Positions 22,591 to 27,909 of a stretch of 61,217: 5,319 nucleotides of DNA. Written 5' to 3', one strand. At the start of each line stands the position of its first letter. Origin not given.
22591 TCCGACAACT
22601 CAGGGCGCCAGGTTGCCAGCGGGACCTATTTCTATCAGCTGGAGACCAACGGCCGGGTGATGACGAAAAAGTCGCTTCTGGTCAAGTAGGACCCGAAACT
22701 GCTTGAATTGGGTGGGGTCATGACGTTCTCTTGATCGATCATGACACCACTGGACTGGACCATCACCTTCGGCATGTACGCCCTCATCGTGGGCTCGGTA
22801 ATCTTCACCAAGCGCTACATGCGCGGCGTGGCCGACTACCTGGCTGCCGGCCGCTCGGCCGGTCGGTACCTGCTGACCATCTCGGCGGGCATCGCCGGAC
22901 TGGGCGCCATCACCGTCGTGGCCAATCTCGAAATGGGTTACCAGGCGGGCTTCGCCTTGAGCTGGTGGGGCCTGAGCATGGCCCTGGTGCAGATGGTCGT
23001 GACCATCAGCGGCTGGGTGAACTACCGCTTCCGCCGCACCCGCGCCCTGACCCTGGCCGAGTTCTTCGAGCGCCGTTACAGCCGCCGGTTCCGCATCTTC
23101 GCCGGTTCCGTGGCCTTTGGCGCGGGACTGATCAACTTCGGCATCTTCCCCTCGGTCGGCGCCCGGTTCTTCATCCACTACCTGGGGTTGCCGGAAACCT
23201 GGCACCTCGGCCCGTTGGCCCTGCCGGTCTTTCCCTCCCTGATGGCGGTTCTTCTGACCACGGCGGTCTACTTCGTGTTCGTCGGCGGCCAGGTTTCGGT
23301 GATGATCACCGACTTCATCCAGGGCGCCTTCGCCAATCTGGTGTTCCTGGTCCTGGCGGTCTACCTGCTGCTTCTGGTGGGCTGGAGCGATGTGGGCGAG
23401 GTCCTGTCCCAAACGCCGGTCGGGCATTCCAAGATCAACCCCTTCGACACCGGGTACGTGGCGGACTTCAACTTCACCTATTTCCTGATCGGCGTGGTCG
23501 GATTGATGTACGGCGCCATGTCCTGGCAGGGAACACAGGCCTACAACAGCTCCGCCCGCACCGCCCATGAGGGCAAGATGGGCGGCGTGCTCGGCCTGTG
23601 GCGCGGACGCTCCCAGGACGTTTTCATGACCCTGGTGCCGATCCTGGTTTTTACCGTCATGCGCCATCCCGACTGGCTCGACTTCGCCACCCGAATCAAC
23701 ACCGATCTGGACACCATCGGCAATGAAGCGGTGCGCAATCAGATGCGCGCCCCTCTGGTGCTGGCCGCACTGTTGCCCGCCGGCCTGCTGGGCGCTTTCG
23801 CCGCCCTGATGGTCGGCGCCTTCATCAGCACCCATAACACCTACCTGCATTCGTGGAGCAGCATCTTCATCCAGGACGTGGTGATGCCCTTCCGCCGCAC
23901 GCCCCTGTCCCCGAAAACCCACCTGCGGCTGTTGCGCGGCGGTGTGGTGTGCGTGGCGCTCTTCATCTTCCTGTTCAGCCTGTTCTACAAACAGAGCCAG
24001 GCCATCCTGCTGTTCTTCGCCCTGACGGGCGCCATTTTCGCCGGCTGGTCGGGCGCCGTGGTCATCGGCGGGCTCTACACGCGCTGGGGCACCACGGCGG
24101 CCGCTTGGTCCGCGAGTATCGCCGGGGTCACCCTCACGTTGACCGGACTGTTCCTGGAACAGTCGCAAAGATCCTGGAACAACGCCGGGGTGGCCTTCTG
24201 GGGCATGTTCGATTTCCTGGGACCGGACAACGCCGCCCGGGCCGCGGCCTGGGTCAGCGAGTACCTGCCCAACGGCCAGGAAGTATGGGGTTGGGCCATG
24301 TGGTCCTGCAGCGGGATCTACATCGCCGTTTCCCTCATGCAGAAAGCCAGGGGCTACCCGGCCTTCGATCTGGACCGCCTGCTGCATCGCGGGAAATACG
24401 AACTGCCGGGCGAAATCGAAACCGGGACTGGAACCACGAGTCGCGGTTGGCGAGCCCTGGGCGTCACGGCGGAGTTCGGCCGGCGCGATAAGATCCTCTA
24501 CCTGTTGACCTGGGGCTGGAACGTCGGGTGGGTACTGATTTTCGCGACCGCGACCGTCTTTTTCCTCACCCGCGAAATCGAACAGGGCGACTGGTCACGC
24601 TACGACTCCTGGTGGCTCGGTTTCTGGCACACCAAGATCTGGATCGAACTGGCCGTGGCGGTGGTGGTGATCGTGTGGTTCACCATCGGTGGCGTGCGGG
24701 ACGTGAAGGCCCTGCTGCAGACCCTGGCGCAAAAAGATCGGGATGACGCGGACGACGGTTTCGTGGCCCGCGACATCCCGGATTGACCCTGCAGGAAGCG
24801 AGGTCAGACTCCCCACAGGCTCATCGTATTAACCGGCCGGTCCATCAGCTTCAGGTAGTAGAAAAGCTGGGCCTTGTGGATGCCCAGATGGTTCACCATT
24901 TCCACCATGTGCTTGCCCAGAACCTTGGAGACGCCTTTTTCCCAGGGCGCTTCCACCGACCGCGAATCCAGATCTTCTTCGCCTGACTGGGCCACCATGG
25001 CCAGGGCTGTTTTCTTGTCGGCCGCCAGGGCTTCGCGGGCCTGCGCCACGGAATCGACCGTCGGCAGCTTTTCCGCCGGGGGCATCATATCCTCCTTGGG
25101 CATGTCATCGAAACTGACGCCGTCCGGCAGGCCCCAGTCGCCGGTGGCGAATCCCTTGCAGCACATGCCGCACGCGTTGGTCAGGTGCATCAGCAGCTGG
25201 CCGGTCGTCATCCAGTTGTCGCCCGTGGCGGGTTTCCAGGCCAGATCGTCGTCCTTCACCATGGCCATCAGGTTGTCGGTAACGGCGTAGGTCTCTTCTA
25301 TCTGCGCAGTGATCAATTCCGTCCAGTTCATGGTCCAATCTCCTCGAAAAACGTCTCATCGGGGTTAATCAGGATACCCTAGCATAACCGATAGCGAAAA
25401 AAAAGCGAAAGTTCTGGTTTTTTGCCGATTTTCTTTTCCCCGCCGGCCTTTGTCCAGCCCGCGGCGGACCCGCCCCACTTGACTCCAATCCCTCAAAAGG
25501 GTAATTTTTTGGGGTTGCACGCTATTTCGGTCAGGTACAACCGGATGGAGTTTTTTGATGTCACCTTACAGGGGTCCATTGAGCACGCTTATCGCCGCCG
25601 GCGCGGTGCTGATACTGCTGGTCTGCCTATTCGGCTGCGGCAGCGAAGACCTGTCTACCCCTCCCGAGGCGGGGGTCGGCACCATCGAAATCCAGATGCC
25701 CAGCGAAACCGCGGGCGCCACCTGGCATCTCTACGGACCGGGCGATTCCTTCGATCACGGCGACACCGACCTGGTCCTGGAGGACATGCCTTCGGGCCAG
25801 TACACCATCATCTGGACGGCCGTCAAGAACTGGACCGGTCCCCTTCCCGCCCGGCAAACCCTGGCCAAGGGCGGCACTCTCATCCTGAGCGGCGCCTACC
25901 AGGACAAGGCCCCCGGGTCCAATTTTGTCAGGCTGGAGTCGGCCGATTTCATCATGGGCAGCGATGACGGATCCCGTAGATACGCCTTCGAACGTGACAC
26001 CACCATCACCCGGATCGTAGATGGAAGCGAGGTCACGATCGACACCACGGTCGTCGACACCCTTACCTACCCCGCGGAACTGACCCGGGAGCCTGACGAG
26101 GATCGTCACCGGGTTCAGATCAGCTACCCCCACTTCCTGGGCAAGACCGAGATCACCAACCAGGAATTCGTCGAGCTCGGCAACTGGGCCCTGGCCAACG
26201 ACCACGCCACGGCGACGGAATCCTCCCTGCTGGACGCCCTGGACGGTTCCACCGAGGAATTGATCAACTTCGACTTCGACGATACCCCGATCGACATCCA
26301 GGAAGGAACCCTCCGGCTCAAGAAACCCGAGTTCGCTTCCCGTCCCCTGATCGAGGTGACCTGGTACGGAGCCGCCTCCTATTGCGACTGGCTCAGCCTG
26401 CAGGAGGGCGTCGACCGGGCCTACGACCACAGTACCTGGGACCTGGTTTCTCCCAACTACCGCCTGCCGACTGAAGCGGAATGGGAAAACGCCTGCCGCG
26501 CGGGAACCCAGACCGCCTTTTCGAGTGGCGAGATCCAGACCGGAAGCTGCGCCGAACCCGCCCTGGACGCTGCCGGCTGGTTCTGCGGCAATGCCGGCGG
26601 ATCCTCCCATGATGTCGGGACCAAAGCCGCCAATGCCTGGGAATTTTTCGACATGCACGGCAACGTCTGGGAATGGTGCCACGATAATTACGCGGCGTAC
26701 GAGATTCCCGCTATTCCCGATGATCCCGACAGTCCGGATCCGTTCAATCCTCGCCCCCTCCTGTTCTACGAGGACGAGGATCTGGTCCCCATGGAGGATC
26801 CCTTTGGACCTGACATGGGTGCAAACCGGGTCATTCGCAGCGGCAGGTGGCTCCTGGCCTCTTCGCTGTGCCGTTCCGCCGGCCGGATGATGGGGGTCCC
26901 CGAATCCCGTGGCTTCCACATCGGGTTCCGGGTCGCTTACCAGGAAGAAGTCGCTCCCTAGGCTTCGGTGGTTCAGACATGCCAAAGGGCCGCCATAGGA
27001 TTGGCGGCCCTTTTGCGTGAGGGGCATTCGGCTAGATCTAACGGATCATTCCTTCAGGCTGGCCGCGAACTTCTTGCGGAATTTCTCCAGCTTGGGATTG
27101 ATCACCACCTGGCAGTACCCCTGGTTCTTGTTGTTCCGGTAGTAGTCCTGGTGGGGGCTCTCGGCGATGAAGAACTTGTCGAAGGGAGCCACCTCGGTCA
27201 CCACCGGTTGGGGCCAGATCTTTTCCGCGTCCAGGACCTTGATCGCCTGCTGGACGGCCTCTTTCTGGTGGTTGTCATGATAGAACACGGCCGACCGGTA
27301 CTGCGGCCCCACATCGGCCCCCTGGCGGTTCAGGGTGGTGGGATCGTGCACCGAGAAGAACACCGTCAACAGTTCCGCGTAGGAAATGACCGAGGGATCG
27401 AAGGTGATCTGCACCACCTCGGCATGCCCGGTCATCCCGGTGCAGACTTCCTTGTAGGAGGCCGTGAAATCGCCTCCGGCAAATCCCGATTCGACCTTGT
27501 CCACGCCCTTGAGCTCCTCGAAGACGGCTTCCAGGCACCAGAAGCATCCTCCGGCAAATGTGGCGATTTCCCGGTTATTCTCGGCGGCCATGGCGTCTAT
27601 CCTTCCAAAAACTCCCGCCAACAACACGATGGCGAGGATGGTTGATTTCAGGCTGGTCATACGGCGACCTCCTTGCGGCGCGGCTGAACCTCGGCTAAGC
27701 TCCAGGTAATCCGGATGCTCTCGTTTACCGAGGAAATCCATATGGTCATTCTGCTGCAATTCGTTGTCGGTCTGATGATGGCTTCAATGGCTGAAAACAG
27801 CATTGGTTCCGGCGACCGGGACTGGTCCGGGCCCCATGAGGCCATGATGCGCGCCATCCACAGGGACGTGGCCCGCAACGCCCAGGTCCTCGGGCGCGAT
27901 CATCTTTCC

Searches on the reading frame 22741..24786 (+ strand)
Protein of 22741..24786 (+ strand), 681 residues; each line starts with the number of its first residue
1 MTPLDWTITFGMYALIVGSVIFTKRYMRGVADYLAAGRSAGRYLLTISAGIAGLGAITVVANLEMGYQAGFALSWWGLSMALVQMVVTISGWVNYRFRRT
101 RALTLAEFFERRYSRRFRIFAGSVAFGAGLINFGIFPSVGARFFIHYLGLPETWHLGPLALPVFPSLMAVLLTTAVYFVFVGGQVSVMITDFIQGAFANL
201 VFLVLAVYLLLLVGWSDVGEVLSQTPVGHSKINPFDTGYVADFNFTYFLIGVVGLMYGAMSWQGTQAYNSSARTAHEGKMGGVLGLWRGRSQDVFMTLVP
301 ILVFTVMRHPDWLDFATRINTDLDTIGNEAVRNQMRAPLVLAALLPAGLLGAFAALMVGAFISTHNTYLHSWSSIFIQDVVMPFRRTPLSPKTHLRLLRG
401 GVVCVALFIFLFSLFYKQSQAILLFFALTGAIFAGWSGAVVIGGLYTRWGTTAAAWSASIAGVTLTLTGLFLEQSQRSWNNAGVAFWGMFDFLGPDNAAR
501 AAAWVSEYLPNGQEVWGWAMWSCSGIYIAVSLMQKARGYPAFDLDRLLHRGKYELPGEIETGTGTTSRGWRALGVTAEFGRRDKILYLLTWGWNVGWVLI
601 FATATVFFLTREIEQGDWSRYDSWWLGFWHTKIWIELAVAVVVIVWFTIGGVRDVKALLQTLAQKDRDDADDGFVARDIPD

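Call 34: search_protein_families(library=pfam, proteins=[window:22741-24786:+], max_evalue=0.001)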
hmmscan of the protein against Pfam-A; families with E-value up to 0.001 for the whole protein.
window:22741-24786:+ (681 aa): 1 family
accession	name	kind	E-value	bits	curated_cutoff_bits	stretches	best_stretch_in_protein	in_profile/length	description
PF00474.23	SSF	-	3.7e-15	56.1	22.8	1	33-462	1-406/406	Sodium:solute symporter family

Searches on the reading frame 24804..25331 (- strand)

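Call 34: search_protein_families(library=pfam, proteins=[window:24804-25331:-], max_evalue=0.001)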
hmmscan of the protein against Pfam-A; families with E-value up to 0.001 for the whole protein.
window:24804-25331:- (175 aa): 1 family
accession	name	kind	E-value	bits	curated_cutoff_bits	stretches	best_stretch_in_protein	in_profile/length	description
PF12867.12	DinB_2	-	6.2e-12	46.5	24.8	1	10-156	1-128/128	DinB superfamily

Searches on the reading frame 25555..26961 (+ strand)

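Call 34: search_protein_families(library=pfam, proteins=[window:25555-26961:+], max_evalue=0.001)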
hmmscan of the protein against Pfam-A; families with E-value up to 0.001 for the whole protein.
window:25555-26961:+ (468 aa): 1 family
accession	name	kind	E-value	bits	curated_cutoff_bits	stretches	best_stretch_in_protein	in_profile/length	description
PF03781.23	FGE-sulfatase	-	1.7e-31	110.3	23.3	1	184-461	29-254/255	Sulfatase-modifying factor enzyme 1-like domain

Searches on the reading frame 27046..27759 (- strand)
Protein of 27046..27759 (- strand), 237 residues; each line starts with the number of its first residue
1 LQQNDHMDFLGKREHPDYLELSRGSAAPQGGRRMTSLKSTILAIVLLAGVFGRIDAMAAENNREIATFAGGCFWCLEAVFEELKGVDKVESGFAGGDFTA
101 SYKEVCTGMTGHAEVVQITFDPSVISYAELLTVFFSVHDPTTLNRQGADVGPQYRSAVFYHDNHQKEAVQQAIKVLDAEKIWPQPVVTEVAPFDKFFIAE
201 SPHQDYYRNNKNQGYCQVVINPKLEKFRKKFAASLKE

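Call 34: search_protein_families(library=pfam, proteins=[window:27046-27759:-], max_evalue=0.001)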
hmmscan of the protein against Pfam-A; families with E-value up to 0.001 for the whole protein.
window:27046-27759:- (237 aa): 1 family
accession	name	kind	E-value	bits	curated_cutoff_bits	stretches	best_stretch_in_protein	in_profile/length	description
PF01625.27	PMSR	-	1.2e-62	211.1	23.7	1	66-217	2-153/153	Peptide methionine sulfoxide reductase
